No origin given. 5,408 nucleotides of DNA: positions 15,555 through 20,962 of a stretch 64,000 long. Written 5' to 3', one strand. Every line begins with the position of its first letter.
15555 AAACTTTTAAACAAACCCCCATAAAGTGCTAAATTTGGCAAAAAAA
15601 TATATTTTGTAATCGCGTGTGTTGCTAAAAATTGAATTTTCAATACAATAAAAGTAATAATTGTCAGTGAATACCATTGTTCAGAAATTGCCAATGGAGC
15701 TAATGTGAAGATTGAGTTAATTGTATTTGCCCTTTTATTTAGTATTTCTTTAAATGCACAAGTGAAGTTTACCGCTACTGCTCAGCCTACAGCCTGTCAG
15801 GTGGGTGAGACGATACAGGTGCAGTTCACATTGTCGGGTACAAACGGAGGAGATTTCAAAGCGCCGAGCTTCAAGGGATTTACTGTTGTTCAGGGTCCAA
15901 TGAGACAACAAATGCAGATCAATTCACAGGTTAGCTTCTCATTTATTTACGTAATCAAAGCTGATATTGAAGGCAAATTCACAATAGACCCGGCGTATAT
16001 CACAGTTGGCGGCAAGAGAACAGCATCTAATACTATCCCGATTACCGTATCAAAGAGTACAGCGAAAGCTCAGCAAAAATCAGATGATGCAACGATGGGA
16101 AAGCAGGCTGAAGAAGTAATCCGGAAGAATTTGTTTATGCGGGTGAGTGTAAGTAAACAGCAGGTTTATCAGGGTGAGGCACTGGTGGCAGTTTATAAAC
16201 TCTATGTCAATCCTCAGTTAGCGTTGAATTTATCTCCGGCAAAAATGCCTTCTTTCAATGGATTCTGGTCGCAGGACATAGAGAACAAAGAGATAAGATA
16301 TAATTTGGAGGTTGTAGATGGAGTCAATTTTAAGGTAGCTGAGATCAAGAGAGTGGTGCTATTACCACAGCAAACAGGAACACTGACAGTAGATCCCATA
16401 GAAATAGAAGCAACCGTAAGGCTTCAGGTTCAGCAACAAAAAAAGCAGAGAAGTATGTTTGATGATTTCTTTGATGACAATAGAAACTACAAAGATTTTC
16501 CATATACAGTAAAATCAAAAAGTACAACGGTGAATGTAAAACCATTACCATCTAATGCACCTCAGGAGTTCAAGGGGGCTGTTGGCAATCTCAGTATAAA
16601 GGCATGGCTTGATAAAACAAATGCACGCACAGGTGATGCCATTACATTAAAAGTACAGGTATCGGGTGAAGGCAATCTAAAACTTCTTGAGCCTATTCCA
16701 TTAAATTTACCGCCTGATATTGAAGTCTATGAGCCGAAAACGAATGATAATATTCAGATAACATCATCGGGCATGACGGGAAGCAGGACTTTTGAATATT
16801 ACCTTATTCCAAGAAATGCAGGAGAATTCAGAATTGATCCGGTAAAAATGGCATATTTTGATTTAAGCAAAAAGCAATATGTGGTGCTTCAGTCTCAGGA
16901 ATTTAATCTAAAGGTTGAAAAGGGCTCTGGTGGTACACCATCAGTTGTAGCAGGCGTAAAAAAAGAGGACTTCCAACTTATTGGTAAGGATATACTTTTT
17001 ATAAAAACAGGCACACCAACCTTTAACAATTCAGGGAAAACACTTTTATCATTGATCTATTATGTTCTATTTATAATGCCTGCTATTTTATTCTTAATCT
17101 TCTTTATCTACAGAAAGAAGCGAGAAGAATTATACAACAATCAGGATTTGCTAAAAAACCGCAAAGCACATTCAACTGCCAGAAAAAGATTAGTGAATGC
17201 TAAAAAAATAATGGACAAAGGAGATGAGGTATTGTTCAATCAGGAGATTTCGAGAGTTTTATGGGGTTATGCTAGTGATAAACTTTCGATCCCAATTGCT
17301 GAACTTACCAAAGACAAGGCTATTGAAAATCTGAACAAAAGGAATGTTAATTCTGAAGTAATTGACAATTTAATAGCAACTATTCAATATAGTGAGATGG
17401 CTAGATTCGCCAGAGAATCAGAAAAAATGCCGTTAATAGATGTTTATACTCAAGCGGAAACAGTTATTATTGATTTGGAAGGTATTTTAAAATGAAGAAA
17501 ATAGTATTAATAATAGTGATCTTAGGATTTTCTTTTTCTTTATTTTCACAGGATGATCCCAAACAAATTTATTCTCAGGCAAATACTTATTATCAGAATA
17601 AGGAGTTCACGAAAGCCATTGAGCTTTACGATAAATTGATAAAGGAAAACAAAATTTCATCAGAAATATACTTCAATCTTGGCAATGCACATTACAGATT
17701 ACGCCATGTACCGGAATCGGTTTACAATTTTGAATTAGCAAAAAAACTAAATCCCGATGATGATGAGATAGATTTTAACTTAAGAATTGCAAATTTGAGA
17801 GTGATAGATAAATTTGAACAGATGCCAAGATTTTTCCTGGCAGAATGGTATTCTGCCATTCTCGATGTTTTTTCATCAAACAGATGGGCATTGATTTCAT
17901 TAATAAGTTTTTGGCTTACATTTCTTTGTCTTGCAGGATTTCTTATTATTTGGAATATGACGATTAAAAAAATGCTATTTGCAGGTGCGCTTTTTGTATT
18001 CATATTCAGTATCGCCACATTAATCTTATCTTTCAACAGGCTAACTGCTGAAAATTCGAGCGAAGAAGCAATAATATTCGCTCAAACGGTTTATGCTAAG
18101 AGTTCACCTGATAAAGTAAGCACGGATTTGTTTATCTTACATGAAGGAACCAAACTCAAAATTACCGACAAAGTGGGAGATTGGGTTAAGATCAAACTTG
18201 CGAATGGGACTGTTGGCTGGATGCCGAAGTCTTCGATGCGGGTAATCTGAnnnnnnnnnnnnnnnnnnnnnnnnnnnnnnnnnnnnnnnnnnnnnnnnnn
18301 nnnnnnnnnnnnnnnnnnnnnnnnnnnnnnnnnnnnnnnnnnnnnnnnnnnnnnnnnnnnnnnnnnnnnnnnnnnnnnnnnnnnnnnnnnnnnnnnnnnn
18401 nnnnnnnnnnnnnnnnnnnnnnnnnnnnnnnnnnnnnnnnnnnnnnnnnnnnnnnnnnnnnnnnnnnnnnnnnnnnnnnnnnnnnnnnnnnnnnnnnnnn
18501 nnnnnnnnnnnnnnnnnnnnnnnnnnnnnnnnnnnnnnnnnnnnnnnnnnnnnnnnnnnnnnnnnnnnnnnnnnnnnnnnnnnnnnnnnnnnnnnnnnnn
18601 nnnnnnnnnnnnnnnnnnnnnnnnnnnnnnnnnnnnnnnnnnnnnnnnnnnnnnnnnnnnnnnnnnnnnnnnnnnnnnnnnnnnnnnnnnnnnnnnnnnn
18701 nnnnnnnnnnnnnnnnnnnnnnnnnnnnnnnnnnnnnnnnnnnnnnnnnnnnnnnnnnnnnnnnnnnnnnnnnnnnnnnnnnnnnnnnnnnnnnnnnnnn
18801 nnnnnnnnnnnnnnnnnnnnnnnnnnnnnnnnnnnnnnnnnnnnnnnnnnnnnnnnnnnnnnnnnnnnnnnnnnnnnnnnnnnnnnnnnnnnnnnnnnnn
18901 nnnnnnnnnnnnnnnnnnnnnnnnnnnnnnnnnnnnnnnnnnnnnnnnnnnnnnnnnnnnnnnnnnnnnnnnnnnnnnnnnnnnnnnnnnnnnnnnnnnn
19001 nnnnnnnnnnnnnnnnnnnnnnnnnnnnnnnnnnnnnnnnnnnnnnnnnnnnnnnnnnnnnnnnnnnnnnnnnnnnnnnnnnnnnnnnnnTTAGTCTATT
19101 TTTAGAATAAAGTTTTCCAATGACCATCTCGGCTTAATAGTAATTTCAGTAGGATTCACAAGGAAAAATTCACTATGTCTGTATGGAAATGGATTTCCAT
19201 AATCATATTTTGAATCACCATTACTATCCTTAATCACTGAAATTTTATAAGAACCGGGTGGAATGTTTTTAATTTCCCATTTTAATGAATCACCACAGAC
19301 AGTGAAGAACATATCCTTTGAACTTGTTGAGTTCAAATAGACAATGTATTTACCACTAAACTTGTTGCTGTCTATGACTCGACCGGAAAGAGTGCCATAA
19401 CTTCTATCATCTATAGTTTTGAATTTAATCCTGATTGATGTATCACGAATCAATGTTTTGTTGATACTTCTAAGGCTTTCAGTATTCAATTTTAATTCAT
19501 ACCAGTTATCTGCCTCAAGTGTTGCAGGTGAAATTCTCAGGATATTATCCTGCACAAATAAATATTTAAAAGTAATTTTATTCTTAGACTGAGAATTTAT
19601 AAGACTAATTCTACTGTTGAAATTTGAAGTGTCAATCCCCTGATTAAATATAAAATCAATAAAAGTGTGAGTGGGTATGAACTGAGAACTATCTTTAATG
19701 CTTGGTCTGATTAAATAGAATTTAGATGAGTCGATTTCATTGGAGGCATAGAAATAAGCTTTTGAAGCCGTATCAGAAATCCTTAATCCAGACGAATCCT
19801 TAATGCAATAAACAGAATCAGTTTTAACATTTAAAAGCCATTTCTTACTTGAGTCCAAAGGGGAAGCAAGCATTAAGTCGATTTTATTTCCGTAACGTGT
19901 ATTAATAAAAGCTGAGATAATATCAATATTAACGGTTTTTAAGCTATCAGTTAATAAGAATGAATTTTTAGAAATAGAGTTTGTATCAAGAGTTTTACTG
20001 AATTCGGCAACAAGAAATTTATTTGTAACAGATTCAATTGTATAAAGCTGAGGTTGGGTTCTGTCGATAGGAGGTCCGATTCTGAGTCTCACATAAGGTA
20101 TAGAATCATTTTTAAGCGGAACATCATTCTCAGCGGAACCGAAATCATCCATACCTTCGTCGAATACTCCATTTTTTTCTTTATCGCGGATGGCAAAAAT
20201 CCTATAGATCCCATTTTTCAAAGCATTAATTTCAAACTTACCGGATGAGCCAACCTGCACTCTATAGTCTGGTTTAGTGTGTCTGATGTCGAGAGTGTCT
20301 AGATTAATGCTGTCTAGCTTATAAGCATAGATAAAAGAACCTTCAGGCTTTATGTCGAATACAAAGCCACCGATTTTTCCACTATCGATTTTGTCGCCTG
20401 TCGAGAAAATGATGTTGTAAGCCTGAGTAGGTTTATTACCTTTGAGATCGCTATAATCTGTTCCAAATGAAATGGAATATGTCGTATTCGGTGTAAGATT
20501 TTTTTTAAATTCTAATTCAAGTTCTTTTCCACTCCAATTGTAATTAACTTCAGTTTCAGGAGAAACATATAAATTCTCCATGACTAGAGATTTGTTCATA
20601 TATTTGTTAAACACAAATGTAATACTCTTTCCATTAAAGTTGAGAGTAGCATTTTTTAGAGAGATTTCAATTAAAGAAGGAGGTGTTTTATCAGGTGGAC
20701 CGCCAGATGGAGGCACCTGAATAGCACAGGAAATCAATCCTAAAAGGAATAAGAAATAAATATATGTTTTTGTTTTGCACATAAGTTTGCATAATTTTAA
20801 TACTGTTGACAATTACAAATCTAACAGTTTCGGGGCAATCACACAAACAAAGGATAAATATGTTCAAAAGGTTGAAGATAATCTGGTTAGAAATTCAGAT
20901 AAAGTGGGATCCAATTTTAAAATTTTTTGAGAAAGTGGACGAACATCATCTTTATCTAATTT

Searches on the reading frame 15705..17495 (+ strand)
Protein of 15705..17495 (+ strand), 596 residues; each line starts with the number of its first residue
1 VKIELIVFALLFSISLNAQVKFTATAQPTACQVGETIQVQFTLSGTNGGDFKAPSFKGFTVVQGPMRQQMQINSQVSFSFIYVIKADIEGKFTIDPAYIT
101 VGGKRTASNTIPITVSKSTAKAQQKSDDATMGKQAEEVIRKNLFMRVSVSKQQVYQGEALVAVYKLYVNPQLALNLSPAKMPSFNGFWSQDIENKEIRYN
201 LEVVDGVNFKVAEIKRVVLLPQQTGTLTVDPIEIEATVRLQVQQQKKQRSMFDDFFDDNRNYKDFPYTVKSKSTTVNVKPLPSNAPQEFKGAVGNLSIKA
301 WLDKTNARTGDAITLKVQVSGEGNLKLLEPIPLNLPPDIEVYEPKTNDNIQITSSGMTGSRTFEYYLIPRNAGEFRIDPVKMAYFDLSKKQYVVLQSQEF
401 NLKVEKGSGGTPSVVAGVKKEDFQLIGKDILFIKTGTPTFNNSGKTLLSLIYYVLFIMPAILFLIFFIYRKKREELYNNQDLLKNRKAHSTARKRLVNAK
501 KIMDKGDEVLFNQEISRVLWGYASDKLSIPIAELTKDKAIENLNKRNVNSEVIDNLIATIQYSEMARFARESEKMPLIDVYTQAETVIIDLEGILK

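Call 22: search_protein_families(library=pfam, proteins=[window:15705-17495:+], max_evalue=0.001)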
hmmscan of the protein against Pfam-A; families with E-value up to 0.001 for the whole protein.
window:15705-17495:+ (596 aa): 1 family
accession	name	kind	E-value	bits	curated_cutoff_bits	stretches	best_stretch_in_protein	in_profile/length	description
PF13584.12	BatD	-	7.9e-40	135.9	24.1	3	302-404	3-92/92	BatD DUF11 like domain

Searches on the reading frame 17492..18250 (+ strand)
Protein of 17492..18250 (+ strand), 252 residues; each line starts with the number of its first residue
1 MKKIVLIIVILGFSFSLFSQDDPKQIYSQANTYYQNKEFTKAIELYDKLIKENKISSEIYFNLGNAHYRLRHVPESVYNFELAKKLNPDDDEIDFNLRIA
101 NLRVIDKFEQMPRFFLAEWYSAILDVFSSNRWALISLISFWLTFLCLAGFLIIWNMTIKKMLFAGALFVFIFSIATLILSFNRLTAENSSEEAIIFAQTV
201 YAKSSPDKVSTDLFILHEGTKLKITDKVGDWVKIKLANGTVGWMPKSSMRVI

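Call 22: search_protein_families(library=pfam, proteins=[window:17492-18250:+], max_evalue=0.001)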
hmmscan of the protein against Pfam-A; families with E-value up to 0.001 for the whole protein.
window:17492-18250:+ (252 aa): 9 families
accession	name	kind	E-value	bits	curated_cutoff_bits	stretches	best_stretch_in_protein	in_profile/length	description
PF07719.23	TPR_2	-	1.1e-11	44.4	27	1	58-90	2-34/34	Tetratricopeptide repeat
PF00515.34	TPR_1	-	2e-09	37.3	27.8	0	27-52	5-30/34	Tetratricopeptide repeat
PF08239.17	SH3_3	-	2.8e-08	34.3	27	1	203-247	6-51/54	Bacterial SH3 domain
PF13414.12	TPR_11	-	7.7e-08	32.3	26.8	1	31-70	2-41/42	TPR repeat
PF13432.12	TPR_16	-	8e-06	26.6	32.7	1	27-90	1-64/65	Tetratricopeptide repeat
PF12895.13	ANAPC3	-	8.4e-06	26.4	27.2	1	19-77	19-76/82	Anaphase-promoting complex, cyclosome, subunit 3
PF13181.12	TPR_8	-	0.00017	22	25.7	0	27-53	5-31/34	Tetratricopeptide repeat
PF18348.7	SH3_16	-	0.00037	20.7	25.8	1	218-248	17-48/49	Bacterial dipeptidyl-peptidase Sh3 domain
PF13428.12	TPR_14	-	0.00083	20.3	23.5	0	28-65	6-43/44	Tetratricopeptide repeat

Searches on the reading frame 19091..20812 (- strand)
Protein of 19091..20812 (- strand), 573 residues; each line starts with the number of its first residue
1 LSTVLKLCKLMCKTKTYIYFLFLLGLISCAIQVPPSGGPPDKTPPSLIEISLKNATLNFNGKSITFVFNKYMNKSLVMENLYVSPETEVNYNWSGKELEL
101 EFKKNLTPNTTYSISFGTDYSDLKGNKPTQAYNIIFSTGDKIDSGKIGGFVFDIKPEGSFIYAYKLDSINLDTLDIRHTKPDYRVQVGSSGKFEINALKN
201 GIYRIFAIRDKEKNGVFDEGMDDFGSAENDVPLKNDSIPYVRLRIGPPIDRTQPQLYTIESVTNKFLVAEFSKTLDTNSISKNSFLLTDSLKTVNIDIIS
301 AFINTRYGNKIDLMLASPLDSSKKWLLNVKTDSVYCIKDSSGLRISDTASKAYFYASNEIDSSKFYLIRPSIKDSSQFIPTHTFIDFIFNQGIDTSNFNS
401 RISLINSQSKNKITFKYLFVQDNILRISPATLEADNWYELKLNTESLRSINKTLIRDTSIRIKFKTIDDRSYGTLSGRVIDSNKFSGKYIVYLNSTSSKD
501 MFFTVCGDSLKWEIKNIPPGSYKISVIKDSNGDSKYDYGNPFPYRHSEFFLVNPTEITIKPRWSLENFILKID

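Call 91: search_protein_families(library=pfam, proteins=[window:19091-20812:-], max_evalue=0.00001)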
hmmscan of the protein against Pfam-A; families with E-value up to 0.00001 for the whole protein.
window:19091-20812:- (573 aa): 2 families
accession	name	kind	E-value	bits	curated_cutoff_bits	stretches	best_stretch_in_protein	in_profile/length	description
PF13205.12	Big_5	-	3.6e-23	82.7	23.6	1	41-138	1-105/105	Bacterial Ig-like domain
PF09912.14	DUF2141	-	2.2e-08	34.5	24.4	0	507-539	41-73/112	Uncharacterized protein conserved in bacteria (DUF2141)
